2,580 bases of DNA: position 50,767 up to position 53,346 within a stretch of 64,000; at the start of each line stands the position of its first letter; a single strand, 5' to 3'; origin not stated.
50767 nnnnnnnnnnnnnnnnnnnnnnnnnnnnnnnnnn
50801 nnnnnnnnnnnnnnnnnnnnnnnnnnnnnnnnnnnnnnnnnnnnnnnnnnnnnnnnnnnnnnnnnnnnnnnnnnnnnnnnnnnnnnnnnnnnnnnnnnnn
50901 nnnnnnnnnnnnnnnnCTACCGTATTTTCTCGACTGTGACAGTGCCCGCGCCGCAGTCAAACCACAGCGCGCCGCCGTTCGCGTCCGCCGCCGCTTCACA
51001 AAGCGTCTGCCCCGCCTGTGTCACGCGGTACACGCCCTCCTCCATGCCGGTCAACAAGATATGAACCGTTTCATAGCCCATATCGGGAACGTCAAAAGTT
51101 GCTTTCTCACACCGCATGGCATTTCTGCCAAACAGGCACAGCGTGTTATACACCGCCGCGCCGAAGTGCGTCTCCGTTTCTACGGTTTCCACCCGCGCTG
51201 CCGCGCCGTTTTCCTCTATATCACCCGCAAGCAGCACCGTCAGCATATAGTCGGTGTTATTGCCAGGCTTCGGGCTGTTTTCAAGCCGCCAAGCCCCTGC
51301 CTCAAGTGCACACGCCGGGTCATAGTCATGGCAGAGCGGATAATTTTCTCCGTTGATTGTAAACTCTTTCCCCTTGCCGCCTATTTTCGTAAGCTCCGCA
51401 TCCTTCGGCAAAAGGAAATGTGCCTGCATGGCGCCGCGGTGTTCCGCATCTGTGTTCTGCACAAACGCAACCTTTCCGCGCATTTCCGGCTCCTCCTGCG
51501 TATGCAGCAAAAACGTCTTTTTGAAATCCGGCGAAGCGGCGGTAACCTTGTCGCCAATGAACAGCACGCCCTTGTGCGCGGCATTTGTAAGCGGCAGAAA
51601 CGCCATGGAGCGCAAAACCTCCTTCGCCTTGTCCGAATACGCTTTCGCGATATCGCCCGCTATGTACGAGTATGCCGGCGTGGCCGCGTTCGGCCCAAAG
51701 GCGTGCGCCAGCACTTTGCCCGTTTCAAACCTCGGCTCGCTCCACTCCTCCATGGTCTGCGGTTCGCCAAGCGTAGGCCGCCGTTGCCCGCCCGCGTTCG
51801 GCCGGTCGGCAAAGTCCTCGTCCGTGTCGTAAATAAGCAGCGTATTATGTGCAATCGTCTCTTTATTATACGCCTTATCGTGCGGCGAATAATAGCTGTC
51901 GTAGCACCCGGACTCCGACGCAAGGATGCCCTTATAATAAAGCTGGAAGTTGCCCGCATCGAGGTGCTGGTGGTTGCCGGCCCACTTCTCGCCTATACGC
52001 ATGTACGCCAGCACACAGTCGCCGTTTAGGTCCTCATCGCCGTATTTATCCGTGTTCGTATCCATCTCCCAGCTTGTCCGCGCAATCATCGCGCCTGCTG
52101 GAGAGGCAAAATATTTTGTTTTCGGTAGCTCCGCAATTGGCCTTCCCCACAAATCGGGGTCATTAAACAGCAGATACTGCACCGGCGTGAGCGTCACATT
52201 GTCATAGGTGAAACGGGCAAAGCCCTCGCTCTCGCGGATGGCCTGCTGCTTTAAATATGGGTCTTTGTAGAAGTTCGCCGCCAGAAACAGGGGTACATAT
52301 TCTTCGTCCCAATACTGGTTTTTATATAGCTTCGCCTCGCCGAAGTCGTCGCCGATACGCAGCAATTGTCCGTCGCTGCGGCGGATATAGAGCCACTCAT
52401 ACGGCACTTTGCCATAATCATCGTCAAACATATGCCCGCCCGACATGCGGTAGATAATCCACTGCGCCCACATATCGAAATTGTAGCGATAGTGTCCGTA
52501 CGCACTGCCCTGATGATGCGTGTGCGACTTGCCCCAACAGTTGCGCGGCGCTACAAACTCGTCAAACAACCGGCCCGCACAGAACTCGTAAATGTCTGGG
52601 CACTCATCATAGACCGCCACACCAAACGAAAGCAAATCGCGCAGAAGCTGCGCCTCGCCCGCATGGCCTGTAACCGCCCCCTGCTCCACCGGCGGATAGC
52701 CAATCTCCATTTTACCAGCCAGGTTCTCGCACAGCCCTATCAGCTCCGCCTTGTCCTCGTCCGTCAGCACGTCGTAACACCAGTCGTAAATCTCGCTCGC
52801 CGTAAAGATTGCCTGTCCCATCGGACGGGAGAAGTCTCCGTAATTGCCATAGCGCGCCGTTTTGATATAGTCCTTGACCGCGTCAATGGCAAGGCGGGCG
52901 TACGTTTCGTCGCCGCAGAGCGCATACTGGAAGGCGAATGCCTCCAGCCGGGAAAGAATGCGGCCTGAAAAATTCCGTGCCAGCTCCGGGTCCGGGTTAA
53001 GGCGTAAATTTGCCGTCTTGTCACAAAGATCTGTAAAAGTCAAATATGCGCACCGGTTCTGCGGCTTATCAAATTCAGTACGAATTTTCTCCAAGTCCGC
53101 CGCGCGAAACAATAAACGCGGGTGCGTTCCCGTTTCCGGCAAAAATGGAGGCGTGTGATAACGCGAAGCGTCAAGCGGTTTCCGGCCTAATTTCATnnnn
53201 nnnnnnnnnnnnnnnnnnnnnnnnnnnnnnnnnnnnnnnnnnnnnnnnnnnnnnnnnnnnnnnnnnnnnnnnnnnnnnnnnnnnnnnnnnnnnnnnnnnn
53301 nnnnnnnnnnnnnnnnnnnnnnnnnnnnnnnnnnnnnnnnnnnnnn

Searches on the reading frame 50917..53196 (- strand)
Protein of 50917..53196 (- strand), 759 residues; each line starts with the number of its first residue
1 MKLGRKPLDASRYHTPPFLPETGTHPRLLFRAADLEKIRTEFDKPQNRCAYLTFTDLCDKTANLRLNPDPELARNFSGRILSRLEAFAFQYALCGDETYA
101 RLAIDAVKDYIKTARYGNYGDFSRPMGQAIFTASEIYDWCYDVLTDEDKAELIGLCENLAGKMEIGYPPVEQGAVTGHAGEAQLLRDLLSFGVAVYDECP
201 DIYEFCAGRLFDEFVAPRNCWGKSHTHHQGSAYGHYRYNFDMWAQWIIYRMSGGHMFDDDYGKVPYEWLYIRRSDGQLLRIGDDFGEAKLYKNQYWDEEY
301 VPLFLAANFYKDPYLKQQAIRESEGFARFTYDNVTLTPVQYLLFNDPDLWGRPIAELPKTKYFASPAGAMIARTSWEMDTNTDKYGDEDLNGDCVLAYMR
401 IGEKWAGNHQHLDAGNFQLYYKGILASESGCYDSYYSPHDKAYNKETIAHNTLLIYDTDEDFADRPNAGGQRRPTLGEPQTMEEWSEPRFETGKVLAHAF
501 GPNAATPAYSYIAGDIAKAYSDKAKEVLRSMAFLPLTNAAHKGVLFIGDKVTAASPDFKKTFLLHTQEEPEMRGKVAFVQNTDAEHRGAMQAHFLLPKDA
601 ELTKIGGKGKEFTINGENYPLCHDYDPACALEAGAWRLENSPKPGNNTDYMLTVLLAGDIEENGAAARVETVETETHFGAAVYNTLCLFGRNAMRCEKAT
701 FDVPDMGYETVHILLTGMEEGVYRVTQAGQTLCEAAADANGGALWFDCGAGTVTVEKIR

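Call 52: search_protein_families(library=pfam, proteins=[window:50917-53196:-], max_evalue=0.00001)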
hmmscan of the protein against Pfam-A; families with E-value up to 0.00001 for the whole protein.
window:50917-53196:- (759 aa): 1 family
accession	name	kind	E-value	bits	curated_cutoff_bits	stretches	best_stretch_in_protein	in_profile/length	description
PF07940.18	Hepar_II_III_C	-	3.4e-08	33.7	24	1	406-461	36-91/237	Heparinase II/III-like, C-terminal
